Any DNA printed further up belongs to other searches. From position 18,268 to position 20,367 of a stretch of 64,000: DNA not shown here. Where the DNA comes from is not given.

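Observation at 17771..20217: ClpB-D2-like AAA_2 protein with dead Walker motifs, possibly with an extra in-frame 3' exon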

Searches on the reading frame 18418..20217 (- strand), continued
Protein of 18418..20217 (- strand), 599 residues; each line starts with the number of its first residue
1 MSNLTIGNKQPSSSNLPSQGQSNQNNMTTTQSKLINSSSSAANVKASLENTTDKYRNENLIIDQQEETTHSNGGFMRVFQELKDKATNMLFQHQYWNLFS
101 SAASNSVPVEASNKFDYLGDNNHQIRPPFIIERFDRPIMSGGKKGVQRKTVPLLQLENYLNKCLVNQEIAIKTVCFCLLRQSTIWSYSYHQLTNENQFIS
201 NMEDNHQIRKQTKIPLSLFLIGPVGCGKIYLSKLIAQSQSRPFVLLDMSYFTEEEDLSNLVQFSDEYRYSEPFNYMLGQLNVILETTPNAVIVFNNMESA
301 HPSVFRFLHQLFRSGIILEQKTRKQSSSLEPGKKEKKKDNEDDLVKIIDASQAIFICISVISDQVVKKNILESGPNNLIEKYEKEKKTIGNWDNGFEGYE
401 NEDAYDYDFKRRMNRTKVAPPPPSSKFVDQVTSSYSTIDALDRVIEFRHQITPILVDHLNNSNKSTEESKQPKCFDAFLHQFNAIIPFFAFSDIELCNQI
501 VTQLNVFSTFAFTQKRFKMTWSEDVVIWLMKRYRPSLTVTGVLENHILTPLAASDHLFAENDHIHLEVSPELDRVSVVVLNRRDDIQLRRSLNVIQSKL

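Call 39: search_protein_families(library=pfam, proteins=[P0019, P0020, P0024, P0026, P0027, P0028, P0029, P0030], max_evalue=0.00001)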
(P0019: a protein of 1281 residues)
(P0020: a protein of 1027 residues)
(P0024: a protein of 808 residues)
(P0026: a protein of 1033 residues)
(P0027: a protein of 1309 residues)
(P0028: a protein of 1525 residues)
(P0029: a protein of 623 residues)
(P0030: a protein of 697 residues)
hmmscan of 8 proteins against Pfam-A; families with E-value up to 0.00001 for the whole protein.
P0019 (1281 aa): 21 families
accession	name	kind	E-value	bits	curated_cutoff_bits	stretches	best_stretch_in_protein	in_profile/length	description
PF07724.20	AAA_2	-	2.3e-93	311.2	27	3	373-538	5-164/166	AAA domain (Cdc48 subfamily)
PF07728.20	AAA_5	-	1.3e-34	119.7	22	3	705-825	2-125/139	AAA domain (dynein-related subfamily)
PF00004.35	AAA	-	1.9e-23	83.8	21.2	2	375-492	2-110/131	ATPase family associated with various cellular activities (AAA)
PF06309.17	Torsin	-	7e-19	68.6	27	0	345-400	27-82/127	Torsin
PF13401.12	AAA_22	-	1.4e-18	67.9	27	0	704-799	7-109/130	AAA domain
PF13191.12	AAA_16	-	1.6e-18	68.2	32.6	0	675-744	1-63/167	AAA ATPase domain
PF00158.32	Sigma54_activat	-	1.9e-15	57.4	20.2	0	370-473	21-123/168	Sigma-54 interaction domain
PF06414.18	Zeta_toxin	-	4.7e-14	52.7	22.3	0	365-396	10-41/199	Zeta toxin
PF13173.12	AAA_14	-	2e-12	47.7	27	0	706-801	6-88/129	AAA domain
PF13238.12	AAA_18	-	1.1e-11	45.7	29.4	0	706-744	2-34/128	AAA domain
PF13604.12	AAA_30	-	6.2e-11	42.8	27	0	707-800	23-114/191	AAA domain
PF24883.2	NPHP3_N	-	3.8e-10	40.7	24.8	0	704-773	24-93/164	Nephrocystin 3, N-terminal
PF05729.18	NACHT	-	1e-09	38.9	26.7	0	706-792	4-99/167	NACHT domain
PF12775.13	AAA_7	-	5.6e-09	36.2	25.8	0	705-753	36-84/181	P-loop containing dynein motor region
PF01656.29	CbiA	-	1.2e-07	32.1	25.4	0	376-411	4-43/125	CobQ/CobB/MinD/ParA nucleotide binding domain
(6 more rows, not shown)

P0020 (1027 aa): 24 families
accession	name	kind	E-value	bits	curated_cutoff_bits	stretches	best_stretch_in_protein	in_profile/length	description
PF07724.20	AAA_2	-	3.3e-130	431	27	3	764-927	2-164/166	AAA domain (Cdc48 subfamily)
PF10431.15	ClpB_D2-small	-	7e-40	135.4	21.9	3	934-1014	1-80/81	C-terminal, D2-small domain, of ClpB protein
PF07728.20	AAA_5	-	6.1e-38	130.4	22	3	114-225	2-110/139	AAA domain (dynein-related subfamily)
PF00004.35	AAA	-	6.6e-29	101.4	21.2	3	769-888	2-119/131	ATPase family associated with various cellular activities (AAA)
PF00158.32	Sigma54_activat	-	1.7e-24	86.8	20.2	2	85-207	3-118/168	Sigma-54 interaction domain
PF13401.12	AAA_22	-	7.7e-16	59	27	0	114-206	8-108/130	AAA domain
PF12775.13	AAA_7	-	5.3e-15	55.9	25.8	0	744-815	12-83/181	P-loop containing dynein motor region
PF13173.12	AAA_14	-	5.7e-14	52.7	27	0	114-207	5-86/129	AAA domain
PF13238.12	AAA_18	-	2.6e-11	44.5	29.4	0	115-180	2-44/128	AAA domain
PF20720.3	nSTAND3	-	2.6e-11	43.9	27.2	0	769-801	21-53/155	Novel STAND NTPase 3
PF06309.17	Torsin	-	5.6e-11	43.1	27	0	69-133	13-75/127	Torsin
PF00910.28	RNA_helicase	-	4.7e-10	40.3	21.5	0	771-792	4-25/105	RNA helicase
PF20030.5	bpMoxR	-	8.9e-10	38.4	27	0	440-538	34-126/205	MoxR domain in the MoxR-vWA-beta-propeller ternary systems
PF13191.12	AAA_16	-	3e-09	38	32.6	0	759-798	20-57/167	AAA ATPase domain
PF13479.12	AAA_24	-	1.4e-08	35.3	27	0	114-196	5-78/195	AAA domain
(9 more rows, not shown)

P0024 (808 aa): 13 families
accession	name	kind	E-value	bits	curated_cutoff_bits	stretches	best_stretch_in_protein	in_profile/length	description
PF07724.20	AAA_2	-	4.5e-98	326.5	27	2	544-707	1-164/166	AAA domain (Cdc48 subfamily)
PF10431.15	ClpB_D2-small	-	4.8e-30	103.9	21.9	2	714-793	1-79/81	C-terminal, D2-small domain, of ClpB protein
PF07728.20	AAA_5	-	6.1e-26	91.5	22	2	228-350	2-126/139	AAA domain (dynein-related subfamily)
PF00004.35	AAA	-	4.1e-19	69.8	21.2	2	229-347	2-110/131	ATPase family associated with various cellular activities (AAA)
PF00158.32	Sigma54_activat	-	1.6e-13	51.1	20.2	0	228-346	25-142/168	Sigma-54 interaction domain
PF13401.12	AAA_22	-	4.7e-12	46.8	27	0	226-322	6-109/130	AAA domain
PF07726.17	AAA_3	-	4.4e-11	43.2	27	0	551-665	4-108/131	ATPase family associated with various cellular activities (AAA)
PF12775.13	AAA_7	-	1.8e-08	34.6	25.8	0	228-276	36-84/181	P-loop containing dynein motor region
PF13173.12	AAA_14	-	2.7e-08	34.3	27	0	549-630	5-74/129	AAA domain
PF05496.18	RuvB_N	-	1.6e-07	31.6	27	0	222-250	30-58/159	Holliday junction DNA helicase RuvB P-loop domain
PF13238.12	AAA_18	-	1.7e-06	29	29.4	0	551-652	3-94/128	AAA domain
PF20720.3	nSTAND3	-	2.9e-06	27.5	27.2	0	227-260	19-52/155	Novel STAND NTPase 3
PF13191.12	AAA_16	-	3.2e-06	28.2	32.6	0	224-273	24-69/167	AAA ATPase domain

P0026 (1033 aa): 20 families
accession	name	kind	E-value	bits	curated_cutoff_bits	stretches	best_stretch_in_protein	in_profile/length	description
PF07724.20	AAA_2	-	4.3e-114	378.6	27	2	435-598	1-164/166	AAA domain (Cdc48 subfamily)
PF10431.15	ClpB_D2-small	-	8e-37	125.6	21.9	2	939-1018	1-79/81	C-terminal, D2-small domain, of ClpB protein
PF07728.20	AAA_5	-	6.6e-25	88.2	22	2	774-892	2-122/139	AAA domain (dynein-related subfamily)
PF00004.35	AAA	-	8.5e-25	88.2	21.2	2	775-893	2-110/131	ATPase family associated with various cellular activities (AAA)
PF00158.32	Sigma54_activat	-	7.3e-19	68.5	20.2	2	770-874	21-124/168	Sigma-54 interaction domain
PF06309.17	Torsin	-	8.3e-14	52.2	27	0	95-158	14-76/127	Torsin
PF13401.12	AAA_22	-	2e-10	41.5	27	0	775-861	9-102/130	AAA domain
PF12775.13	AAA_7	-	2.2e-10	40.8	25.8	0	773-841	35-100/181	P-loop containing dynein motor region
PF20720.3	nSTAND3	-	4.8e-10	39.8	27.2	0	138-280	20-153/155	Novel STAND NTPase 3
PF07726.17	AAA_3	-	1.7e-09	38.1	27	0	777-891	5-109/131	ATPase family associated with various cellular activities (AAA)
PF13191.12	AAA_16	-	3.1e-09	38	32.6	0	759-799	14-52/167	AAA ATPase domain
PF00910.28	RNA_helicase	-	4.4e-09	37.2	21.5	0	139-213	2-82/105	RNA helicase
PF13173.12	AAA_14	-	5.8e-09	36.5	27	0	775-861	6-79/129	AAA domain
PF00005.33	ABC_tran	-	8.5e-09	36.6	25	0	775-810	15-49/137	ABC transporter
PF06414.18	Zeta_toxin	-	5.8e-07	29.6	22.3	0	430-480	10-58/199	Zeta toxin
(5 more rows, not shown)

P0027 (1309 aa): 18 families
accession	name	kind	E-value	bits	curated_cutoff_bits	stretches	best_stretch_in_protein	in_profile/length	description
PF07724.20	AAA_2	-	6e-91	303.3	27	3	377-552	5-165/166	AAA domain (Cdc48 subfamily)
PF07728.20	AAA_5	-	3.8e-33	114.9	22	3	697-829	4-139/139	AAA domain (dynein-related subfamily)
PF00004.35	AAA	-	2.3e-23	83.5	21.2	1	1031-1147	2-109/131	ATPase family associated with various cellular activities (AAA)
PF00158.32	Sigma54_activat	-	3.2e-20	72.9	20.2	1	690-823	20-153/168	Sigma-54 interaction domain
PF13401.12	AAA_22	-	1.5e-18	67.8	27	0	694-789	7-109/130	AAA domain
PF06309.17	Torsin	-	3.3e-18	66.5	27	0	645-727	5-88/127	Torsin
PF13191.12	AAA_16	-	5.1e-11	43.8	32.6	0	372-403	21-52/167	AAA ATPase domain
PF12775.13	AAA_7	-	1.2e-10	41.6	25.8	0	694-742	35-83/181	P-loop containing dynein motor region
PF06414.18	Zeta_toxin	-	1.8e-10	41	22.3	0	369-418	10-58/199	Zeta toxin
PF13604.12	AAA_30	-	1.6e-09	38.2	27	0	696-729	22-55/191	AAA domain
PF01656.29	CbiA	-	1.3e-08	35.3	25.4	0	696-729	3-36/125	CobQ/CobB/MinD/ParA nucleotide binding domain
PF20720.3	nSTAND3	-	3.7e-08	33.7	27.2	0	698-727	23-52/155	Novel STAND NTPase 3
PF13238.12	AAA_18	-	4e-08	34.2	29.4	0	1031-1063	2-28/128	AAA domain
PF16796.11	Microtub_bd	-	2.5e-07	31.1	27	0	675-728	74-126/155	Microtubule binding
PF13245.12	AAA_19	-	2.9e-07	31.2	25.1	0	1029-1057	13-41/134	AAA domain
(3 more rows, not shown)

P0028 (1525 aa): 18 families
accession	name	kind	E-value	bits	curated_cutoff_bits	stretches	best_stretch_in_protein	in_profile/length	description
PF07724.20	AAA_2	-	4e-89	297.4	27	3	355-533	4-165/166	AAA domain (Cdc48 subfamily)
PF07728.20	AAA_5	-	7.8e-35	120.3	22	3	358-484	3-134/139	AAA domain (dynein-related subfamily)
PF00004.35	AAA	-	1.2e-23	84.5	21.2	2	694-816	2-114/131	ATPase family associated with various cellular activities (AAA)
PF13365.12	Trypsin_2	-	5.4e-20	73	27.6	1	1343-1482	1-143/144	Trypsin-like peptidase domain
PF06309.17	Torsin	-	2.2e-19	70.3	27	1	975-1057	10-97/127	Torsin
PF00158.32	Sigma54_activat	-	4.4e-17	62.7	20.2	1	352-454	20-123/168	Sigma-54 interaction domain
PF13401.12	AAA_22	-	9.6e-13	49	27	0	1017-1114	5-109/130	AAA domain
PF12775.13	AAA_7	-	1.3e-12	48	25.8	0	354-403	33-82/181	P-loop containing dynein motor region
PF13173.12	AAA_14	-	1.5e-12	48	27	0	360-451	8-88/129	AAA domain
PF20720.3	nSTAND3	-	3e-10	40.4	27.2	0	360-391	23-54/155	Novel STAND NTPase 3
PF06414.18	Zeta_toxin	-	1.4e-09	38.1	22.3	0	686-715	12-41/199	Zeta toxin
PF13191.12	AAA_16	-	1.6e-07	32.4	32.6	0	352-382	22-52/167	AAA ATPase domain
PF13238.12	AAA_18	-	2.1e-07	31.9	29.4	0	360-400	4-38/128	AAA domain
PF00089.32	Trypsin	-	3e-07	30.9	20.6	1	1343-1505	27-214/220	Trypsin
PF16796.11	Microtub_bd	-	5.5e-07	30.1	27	0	979-1044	53-118/155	Microtubule binding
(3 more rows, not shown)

P0029 (623 aa): 10 families
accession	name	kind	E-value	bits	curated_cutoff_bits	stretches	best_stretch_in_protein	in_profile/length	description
PF07724.20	AAA_2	-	7.5e-49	166.4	27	1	276-503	5-165/166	AAA domain (Cdc48 subfamily)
PF00023.36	Ank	-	3.1e-13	49.6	21.1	0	160-191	1-32/33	Ankyrin repeat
PF12796.13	Ank_2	-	1.2e-10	42.2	27.3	0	57-120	31-90/90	Ankyrin repeats (3 copies)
PF13606.12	Ank_3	-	1.8e-10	40.4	22.3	0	89-117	1-29/30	Ankyrin repeat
PF07728.20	AAA_5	-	3.6e-10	40.4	22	1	277-397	2-125/139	AAA domain (dynein-related subfamily)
PF10431.15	ClpB_D2-small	-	2.2e-09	37.7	21.9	1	513-589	4-80/81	C-terminal, D2-small domain, of ClpB protein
PF00004.35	AAA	-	7.2e-09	36.6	21.2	1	277-400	1-114/131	ATPase family associated with various cellular activities (AAA)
PF13857.12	Ank_5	-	1.9e-08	35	27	0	160-193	15-48/56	Ankyrin repeats (many copies)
PF13637.12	Ank_4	-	6.2e-08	33.2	22.7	0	82-110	22-50/50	Ankyrin repeats (many copies)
PF00158.32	Sigma54_activat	-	1.6e-06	28.4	20.2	1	274-393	22-142/168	Sigma-54 interaction domain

P0030 (697 aa): 11 families
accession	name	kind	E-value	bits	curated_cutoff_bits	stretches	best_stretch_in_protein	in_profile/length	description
PF07724.20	AAA_2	-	5.2e-64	215.7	27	2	416-581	5-164/166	AAA domain (Cdc48 subfamily)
PF07728.20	AAA_5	-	1.1e-23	84.2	22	2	86-215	2-134/139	AAA domain (dynein-related subfamily)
PF13191.12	AAA_16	-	1.9e-13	51.7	32.6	0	388-440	2-50/167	AAA ATPase domain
PF00004.35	AAA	-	5.4e-13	50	21.2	0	419-516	3-98/131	ATPase family associated with various cellular activities (AAA)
PF00158.32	Sigma54_activat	-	9.8e-10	38.8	20.2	0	410-514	18-121/168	Sigma-54 interaction domain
PF13401.12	AAA_22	-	2.6e-09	37.9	27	0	85-180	7-109/130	AAA domain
PF06414.18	Zeta_toxin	-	4.1e-08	33.3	22.3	0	410-439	12-41/199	Zeta toxin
PF06309.17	Torsin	-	5.6e-08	33.4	27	0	67-114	37-84/127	Torsin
PF10431.15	ClpB_D2-small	-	2.4e-07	31.2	21.9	0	261-322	4-67/81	C-terminal, D2-small domain, of ClpB protein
PF24883.2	NPHP3_N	-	3.8e-07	30.9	24.8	0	403-463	13-72/164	Nephrocystin 3, N-terminal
PF13604.12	AAA_30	-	3e-06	27.6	27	0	416-464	20-67/191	AAA domain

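Call 42: search_solved_structures(query=A2, max_evalue=0.000001, show_alignments=4)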
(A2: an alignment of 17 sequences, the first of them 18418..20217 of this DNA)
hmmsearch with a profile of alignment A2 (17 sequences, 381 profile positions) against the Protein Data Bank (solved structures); distinct sequences matched with E-value up to 0.000001: 48.
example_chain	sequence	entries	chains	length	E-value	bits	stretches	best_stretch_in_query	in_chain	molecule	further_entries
8zr0_A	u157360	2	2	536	1.9e-43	151.9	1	21-350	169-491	Caseinolytic peptidase B protein homolog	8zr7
8zrs_A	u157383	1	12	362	3.8e-43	150.9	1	29-350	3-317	Caseinolytic peptidase B protein homolog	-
7us2_A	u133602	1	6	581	5.2e-42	147.2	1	22-338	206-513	Caseinolytic peptidase B protein homolog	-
7xbk_A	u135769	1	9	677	7.7e-42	146.6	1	22-338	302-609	Isoform 2 of Caseinolytic peptidase B protein homolog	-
7ttr_A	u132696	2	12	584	8.2e-42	146.6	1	22-338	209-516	Caseinolytic peptidase B protein homolog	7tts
4lj8_A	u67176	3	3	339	7.1e-24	87.5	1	21-195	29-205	Chaperone protein ClpB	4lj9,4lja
4lj4_A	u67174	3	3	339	9.8e-24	87.1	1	21-195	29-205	Chaperone protein ClpB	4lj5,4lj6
4fct_A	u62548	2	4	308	3.5e-23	85.2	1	24-195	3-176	Chaperone protein ClpB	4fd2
4lj7_A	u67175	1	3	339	5.1e-23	84.7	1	21-195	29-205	Chaperone protein ClpB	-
4fcv_A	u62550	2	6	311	7.5e-23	84.1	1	23-199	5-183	Chaperone protein ClpB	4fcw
5zui_A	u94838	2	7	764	7.7e-23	84.1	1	19-191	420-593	Heat Shock Protein 104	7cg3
1qvr_A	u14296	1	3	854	2.2e-22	82.6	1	21-196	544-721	ClpB protein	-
5d4w_A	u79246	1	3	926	2.3e-22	82.5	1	19-190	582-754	Putative heat shock protein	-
6em9_A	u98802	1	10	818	7.1e-22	80.9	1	19-186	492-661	ATP-dependent Clp protease ATP-binding subunit ClpC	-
6em8_A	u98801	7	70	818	8.7e-22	80.6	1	19-186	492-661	ATP-dependent Clp protease ATP-binding subunit ClpC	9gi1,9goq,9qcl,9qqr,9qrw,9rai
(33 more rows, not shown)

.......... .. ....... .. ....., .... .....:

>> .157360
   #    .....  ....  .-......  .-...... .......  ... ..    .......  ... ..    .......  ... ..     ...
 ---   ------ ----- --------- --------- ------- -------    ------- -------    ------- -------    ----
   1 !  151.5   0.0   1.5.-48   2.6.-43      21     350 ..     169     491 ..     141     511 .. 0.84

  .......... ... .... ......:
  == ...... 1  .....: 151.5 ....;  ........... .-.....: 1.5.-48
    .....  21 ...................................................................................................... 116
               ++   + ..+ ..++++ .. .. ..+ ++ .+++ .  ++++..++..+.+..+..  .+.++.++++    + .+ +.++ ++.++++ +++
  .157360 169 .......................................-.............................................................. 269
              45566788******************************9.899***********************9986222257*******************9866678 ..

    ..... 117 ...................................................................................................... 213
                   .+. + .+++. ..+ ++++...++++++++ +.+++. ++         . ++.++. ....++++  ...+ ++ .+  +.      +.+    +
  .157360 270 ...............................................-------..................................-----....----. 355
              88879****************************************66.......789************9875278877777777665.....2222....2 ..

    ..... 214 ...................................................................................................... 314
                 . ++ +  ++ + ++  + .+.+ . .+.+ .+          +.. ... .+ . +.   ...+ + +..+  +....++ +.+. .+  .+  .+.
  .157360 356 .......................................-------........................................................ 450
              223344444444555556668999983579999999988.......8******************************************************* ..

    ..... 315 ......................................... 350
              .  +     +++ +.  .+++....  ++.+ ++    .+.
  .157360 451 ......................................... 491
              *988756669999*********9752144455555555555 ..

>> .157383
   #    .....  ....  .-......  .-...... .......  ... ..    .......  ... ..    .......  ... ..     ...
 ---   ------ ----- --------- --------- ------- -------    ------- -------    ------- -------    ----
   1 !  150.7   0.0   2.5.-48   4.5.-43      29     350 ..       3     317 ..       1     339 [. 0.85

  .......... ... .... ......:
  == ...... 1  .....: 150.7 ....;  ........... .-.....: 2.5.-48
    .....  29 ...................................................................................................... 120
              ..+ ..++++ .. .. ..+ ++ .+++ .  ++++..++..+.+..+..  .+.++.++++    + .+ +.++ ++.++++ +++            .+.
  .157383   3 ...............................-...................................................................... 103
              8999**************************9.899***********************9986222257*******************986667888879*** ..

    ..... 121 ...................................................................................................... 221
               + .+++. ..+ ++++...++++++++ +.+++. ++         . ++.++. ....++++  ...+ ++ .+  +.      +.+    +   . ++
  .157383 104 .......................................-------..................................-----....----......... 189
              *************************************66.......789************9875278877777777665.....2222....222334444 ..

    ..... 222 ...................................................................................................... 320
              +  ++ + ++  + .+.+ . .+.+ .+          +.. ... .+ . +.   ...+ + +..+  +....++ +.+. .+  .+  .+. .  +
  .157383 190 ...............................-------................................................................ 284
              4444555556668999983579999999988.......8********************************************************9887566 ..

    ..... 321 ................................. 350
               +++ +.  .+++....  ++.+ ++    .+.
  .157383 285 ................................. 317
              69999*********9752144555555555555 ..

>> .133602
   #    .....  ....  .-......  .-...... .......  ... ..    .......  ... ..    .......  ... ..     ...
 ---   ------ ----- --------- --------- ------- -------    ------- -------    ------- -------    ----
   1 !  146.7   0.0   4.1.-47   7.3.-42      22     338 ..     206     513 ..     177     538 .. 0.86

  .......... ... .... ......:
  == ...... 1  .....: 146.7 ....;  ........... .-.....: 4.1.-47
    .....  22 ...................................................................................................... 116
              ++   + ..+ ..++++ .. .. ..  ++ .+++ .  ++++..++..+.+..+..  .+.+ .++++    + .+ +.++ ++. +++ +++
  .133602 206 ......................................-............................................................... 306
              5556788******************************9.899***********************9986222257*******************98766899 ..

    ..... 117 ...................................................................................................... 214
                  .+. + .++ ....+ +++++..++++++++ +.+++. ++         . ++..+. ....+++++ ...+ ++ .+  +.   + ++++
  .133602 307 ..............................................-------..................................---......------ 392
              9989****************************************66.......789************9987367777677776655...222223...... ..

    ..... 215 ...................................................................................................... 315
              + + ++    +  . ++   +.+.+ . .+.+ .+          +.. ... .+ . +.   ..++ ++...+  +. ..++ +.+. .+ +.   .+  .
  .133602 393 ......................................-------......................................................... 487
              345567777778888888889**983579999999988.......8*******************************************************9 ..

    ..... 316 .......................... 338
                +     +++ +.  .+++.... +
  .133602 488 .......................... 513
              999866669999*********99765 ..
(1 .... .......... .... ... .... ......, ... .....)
